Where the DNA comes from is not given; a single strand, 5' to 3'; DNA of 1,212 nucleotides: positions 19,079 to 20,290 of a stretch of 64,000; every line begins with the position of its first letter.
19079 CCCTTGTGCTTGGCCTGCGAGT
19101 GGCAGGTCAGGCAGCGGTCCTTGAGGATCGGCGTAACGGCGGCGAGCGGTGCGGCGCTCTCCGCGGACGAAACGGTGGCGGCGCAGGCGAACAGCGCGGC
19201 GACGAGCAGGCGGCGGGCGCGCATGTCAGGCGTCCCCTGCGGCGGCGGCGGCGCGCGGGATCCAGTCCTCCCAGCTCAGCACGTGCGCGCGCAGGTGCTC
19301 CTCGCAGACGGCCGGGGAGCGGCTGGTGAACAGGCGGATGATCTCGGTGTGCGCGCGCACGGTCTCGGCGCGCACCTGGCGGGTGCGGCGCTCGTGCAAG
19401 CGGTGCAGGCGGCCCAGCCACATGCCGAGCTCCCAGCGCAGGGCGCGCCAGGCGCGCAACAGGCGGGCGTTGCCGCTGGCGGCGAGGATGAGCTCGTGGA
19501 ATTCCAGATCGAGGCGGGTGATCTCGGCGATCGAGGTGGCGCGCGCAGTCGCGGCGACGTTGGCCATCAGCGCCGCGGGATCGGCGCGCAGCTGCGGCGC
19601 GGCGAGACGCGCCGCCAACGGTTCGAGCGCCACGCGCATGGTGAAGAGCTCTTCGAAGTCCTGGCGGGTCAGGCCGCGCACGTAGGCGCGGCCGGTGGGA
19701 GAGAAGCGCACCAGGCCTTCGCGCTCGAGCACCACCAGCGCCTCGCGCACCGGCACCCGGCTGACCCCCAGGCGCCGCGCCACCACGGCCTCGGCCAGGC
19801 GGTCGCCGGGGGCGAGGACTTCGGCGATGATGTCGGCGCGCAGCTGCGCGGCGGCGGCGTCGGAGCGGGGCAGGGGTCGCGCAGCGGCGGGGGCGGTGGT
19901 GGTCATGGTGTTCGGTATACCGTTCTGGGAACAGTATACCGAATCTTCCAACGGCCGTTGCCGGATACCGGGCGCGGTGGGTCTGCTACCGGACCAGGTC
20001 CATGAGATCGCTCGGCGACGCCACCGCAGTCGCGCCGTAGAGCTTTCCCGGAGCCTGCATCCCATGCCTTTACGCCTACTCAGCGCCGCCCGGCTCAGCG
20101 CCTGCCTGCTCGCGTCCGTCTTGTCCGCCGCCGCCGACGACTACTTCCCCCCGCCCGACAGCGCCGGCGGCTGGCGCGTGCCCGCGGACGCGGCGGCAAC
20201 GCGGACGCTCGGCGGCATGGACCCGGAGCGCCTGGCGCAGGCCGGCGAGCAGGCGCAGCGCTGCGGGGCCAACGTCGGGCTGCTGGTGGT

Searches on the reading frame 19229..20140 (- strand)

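Call 15: search_protein_families(library=pfam, proteins=[window:19229-20140:-], max_evalue=0.001)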
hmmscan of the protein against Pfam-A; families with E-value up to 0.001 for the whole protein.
window:19229-20140:- (304 aa): 2 families
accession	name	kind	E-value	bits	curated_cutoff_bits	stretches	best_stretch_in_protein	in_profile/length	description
PF07729.17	FCD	-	7.9e-17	62.3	24.3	1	164-287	1-123/125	FCD domain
PF00392.27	GntR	-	5.3e-14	52.1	27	1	94-154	3-64/64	Bacterial regulatory proteins, gntR family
